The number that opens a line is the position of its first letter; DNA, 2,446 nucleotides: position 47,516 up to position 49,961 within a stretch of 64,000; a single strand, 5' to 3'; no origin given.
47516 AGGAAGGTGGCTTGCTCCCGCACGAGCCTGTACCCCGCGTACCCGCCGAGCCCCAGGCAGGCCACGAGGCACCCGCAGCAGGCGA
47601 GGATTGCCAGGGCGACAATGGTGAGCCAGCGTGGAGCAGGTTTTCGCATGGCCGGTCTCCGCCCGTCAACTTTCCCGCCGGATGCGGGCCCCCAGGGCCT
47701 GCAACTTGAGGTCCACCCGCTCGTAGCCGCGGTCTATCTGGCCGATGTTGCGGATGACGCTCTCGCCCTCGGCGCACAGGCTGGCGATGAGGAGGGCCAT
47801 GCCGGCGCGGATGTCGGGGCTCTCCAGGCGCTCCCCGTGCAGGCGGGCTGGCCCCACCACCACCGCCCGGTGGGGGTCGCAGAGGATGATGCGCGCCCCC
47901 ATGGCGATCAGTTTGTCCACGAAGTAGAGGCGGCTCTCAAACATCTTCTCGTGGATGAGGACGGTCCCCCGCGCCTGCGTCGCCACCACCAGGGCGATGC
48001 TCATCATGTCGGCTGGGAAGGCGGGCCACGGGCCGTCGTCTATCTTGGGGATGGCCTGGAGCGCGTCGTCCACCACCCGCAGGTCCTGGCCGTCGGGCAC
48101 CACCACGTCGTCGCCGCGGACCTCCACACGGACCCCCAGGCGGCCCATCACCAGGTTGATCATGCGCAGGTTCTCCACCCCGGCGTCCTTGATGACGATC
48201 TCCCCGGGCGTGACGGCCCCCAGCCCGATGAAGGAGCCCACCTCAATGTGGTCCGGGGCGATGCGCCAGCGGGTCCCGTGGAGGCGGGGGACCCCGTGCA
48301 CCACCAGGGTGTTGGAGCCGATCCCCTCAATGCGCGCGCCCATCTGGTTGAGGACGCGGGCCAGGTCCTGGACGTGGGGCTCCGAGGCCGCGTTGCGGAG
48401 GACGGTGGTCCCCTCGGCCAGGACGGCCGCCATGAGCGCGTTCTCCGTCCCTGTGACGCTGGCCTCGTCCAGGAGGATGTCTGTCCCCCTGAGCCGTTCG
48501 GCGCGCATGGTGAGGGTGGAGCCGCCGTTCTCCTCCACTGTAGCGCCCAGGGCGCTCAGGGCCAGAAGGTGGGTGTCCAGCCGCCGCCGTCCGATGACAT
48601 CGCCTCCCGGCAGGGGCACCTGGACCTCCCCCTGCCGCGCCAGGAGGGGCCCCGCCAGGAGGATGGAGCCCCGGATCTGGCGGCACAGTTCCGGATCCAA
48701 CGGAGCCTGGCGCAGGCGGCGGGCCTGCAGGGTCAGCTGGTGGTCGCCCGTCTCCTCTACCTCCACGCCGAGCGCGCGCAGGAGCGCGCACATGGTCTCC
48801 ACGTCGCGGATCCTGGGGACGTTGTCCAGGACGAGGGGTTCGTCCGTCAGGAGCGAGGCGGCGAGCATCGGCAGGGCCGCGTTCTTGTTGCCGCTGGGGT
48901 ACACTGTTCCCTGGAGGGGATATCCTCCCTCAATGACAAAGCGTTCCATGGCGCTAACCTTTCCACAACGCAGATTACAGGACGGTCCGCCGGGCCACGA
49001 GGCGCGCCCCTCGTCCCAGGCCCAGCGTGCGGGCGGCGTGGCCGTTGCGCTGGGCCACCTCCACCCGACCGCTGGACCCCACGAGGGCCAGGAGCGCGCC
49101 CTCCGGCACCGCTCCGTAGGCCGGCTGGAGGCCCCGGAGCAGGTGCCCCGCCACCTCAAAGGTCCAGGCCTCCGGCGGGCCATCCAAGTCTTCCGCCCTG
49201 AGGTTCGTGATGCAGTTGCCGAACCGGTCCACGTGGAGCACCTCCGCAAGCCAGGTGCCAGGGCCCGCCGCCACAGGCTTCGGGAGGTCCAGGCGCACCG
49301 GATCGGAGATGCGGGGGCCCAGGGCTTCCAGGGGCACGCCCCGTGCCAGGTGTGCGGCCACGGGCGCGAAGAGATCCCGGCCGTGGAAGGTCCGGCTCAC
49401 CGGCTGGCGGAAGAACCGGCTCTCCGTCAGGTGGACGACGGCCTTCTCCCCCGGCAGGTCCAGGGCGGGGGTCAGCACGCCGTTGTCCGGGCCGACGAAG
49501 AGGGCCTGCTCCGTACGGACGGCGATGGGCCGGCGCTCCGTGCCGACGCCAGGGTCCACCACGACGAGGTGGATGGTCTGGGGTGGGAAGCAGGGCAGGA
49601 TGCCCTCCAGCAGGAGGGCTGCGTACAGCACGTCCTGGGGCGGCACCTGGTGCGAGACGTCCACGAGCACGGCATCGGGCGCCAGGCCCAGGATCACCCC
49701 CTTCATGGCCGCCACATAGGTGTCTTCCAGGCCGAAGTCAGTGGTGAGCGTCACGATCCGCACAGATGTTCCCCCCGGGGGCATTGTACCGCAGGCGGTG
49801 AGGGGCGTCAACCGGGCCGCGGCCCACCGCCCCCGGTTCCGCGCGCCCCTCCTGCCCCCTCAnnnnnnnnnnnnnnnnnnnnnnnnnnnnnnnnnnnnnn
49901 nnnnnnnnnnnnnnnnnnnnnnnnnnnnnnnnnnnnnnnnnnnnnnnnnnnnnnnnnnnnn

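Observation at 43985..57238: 13-kb translationally coupled operon joining a lipid-linked amino-sugar glycosylation module to murA, a SAM hydrolase and two secreted metalloproteases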

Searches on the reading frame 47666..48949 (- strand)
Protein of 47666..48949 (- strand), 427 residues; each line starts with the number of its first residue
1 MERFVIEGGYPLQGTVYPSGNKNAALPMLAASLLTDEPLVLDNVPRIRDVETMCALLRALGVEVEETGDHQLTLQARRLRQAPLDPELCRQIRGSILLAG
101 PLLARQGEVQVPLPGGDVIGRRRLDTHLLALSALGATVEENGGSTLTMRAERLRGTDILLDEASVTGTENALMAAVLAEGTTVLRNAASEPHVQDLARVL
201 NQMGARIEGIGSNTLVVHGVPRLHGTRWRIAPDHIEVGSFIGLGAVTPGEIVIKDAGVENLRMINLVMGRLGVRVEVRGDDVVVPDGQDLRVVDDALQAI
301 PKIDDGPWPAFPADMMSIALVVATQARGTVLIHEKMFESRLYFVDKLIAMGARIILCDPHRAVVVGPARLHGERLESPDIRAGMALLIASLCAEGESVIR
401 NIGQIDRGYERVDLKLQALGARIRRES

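Call 5: search_protein_families(library=pfam, proteins=[window:47666-48949:-], max_evalue=0.01)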
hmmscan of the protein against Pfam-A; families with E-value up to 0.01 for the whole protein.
window:47666-48949:- (427 aa): 2 families
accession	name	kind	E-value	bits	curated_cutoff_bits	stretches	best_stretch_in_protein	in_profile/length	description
PF00275.25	EPSP_synthase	-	9.9e-78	262.1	22.8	1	7-411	2-412/417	EPSP synthase (3-phosphoshikimate 1-carboxyvinyltransferase)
PF08676.16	MutL_C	-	0.0014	18.8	25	0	193-223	64-94/142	MutL C terminal dimerisation domain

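Call 17: search_protein_families(library=ncbifam, proteins=[window:47666-48949:-], max_evalue=0.001)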
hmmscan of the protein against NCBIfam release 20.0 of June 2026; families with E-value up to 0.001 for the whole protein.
window:47666-48949:- (427 aa): 6 families
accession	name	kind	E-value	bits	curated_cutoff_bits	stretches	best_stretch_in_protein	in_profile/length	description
NF006873.0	PRK09369.1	subfamily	8.6e-154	512.2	297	1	1-426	1-417/419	UDP-N-acetylglucosamine 1-carboxyvinyltransferase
TIGR01072.1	murA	equivalog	9.6e-149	495.7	392.7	1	1-425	1-416/416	UDP-N-acetylglucosamine 1-carboxyvinyltransferase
NF009470.0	PRK12830.1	equivalog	7.8e-106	354.3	552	1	1-426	1-415/417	UDP-N-acetylglucosamine 1-carboxyvinyltransferase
TIGR01356.1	aroA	equivalog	8.7e-23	80.8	287.25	1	15-407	2-400/415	3-phosphoshikimate 1-carboxyvinyltransferase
NF011381.1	PRK14806.1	equivalog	1.9e-16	59.5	902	1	42-412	342-719/733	bifunctional prephenate dehydrogenase/3-phosphoshikimate 1-carboxyvinyltransferase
NF008816.0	PRK11860.1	equivalog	2.2e-07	29.4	943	0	20-217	93-301/662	bifunctional 3-phosphoshikimate 1-carboxyvinyltransferase/cytidylate kinase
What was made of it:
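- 47666..48949 (-): murA (427 aa), the Asp-type variant at the catalytic Cys position. Block B gene 2. TIGR01072 496 bits, above the 393 cut-off (call 17).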

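Call 76: search_solved_structures(query=window:47666-48949:-, max_evalue=1e-80, show_alignments=2)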
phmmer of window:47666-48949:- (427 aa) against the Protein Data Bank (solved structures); distinct sequences matched with E-value up to 1e-80: 18.
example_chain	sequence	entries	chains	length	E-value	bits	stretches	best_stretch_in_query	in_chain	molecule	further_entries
5u4h_A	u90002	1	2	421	5.9e-90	305.3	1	1-426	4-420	UDP-N-acetylglucosamine 1-carboxyvinyltransferase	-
5bq2_A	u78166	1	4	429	4.3e-87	295.9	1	1-425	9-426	UDP-N-acetylglucosamine 1-carboxyvinyltransferase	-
6wfm_A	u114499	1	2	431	2.4e-85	290.1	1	1-425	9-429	UDP-N-acetylglucosamine 1-carboxyvinyltransferase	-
6cn1_A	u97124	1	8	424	1.4e-84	287.6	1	1-425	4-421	UDP-N-acetylglucosamine 1-carboxyvinyltransferase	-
6q0a_A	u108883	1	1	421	7.2e-84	285.3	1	2-423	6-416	UDP-N-acetylglucosamine 1-carboxyvinyltransferase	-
6q11_A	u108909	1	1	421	4.6e-83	282.6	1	2-423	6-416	UDP-N-acetylglucosamine 1-carboxyvinyltransferase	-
6q0y_A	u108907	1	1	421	4.7e-83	282.6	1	2-423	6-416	UDP-N-acetylglucosamine 1-carboxyvinyltransferase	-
6q03_A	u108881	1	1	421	1e-82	281.4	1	2-423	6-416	UDP-N-acetylglucosamine 1-carboxyvinyltransferase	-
3sg1_A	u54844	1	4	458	3.8e-82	279.6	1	1-425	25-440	UDP-N-acetylglucosamine 1-carboxyvinyltransferase 1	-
3v4t_A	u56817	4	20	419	8.2e-82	278.5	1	1-425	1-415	UDP-N-acetylglucosamine 1-carboxyvinyltransferase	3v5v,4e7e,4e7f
3r38_A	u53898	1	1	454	1.4e-81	277.7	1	1-425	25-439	UDP-N-acetylglucosamine 1-carboxyvinyltransferase 1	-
1uae_A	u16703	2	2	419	1.6e-81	277.5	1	1-425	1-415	UDP-N-ACETYLGLUCOSAMINE ENOLPYRUVYL TRANSFERASE | UDP-N-acetylglucosamine 1-carboxyvinyltransferase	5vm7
1a2n_A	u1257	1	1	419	1.6e-81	277.5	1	1-425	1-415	UDP-N-ACETYLGLUCOSAMINE ENOLPYRUVYL TRANSFERASE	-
3kqj_A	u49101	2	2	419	2.2e-81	277.1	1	1-425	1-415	UDP-N-acetylglucosamine 1-carboxyvinyltransferase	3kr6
3iss_A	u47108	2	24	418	2.2e-81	277.1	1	1-425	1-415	UDP-N-acetylglucosamine 1-carboxyvinyltransferase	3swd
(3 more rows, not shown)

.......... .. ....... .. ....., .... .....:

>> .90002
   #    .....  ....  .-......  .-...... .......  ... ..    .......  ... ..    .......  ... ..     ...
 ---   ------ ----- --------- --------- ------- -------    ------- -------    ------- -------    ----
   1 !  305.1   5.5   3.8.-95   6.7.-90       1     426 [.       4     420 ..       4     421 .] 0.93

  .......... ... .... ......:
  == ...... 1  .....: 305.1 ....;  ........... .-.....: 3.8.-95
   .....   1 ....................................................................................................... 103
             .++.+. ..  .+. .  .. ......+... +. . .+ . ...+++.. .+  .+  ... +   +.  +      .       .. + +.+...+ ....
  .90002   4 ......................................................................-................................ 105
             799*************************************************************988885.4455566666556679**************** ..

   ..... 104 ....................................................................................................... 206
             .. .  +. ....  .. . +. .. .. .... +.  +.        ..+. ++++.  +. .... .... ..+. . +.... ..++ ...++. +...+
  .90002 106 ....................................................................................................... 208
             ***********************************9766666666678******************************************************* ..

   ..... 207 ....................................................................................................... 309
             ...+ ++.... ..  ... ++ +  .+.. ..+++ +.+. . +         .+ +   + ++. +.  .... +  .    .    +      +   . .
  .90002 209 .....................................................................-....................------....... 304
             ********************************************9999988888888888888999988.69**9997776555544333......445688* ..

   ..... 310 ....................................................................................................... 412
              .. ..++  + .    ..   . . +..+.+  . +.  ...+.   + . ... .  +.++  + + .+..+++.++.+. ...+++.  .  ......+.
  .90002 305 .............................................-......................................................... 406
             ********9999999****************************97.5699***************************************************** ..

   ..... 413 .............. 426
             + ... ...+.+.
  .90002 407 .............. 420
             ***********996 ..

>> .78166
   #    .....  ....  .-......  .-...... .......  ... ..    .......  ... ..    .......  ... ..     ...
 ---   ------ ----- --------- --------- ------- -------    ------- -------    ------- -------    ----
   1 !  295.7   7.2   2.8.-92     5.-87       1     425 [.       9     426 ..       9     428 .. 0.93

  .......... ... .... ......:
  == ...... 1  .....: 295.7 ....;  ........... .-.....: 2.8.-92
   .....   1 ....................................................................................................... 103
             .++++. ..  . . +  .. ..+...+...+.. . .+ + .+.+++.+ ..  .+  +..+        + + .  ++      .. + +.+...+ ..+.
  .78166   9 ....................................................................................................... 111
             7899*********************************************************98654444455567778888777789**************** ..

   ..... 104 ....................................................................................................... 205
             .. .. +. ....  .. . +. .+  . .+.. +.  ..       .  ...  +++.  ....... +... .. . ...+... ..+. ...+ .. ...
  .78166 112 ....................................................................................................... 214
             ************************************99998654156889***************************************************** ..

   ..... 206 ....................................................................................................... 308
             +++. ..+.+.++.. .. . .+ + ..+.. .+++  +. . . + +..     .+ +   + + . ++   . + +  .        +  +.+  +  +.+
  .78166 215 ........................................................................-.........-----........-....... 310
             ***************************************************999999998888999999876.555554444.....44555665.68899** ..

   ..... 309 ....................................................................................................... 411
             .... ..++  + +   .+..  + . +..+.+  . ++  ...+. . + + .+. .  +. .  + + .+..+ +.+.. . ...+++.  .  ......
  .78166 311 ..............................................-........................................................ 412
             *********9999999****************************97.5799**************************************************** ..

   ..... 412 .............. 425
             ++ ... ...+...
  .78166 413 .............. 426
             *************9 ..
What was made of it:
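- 47666..48949 (-): The alignment to solved MurA shows D in place of C (call 76).
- On MurA: The catalytic Cys is replaced by Asp (call 76).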

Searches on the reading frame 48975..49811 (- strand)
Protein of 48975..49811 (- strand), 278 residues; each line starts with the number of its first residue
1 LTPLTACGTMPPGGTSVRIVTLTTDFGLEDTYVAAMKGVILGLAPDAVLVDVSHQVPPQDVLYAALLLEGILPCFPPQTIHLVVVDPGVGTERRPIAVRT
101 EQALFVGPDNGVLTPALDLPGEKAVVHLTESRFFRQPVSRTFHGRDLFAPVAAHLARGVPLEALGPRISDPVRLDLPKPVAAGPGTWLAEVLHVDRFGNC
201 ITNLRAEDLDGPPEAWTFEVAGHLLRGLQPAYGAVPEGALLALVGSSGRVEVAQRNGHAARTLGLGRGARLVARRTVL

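Call 5: search_protein_families(library=pfam, proteins=[window:48975-49811:-], max_evalue=0.01)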
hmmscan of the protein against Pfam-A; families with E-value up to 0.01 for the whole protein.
window:48975-49811:- (278 aa): 2 families
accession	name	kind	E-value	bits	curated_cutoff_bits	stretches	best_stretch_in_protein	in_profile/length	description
PF01887.21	SAM_HAT_N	-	9.2e-58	194.6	26.3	1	20-165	1-145/145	SAM hydroxide adenosyltransferase N-terminal domain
PF20257.3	SAM_HAT_C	-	4.4e-22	78.6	25.5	1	189-270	1-82/84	SAM hydroxide adenosyltransferase C-terminal domain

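Call 17: search_protein_families(library=ncbifam, proteins=[window:48975-49811:-], max_evalue=0.001)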
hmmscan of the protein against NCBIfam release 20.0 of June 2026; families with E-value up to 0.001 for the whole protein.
window:48975-49811:- (278 aa): 3 families
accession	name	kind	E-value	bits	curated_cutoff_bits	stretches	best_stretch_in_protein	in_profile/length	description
NF058624.1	RSAMHdlseTHET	equivalog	3.6e-63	213.5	350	1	20-271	3-247/250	(R)-S-adenosyl-L-methionine hydrolase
NF053629.1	RSAMPyrc0463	equivalog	8.5e-47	159.9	470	1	20-270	2-250/256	(R)-S-adenosyl-L-methionine hydrolase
TIGR04507.1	fluorinase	equivalog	6.5e-19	68.4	400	2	25-103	2-80/286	adenosyl-fluoride synthase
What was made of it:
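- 48975..49763 (-): SAM hydroxide adenosyltransferase / (R)-SAM hydrolase (DUF62). Block B gene 1. NCBIfam (R)-SAM hydrolase 213 bits, below the 350 cut-off (call 17).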
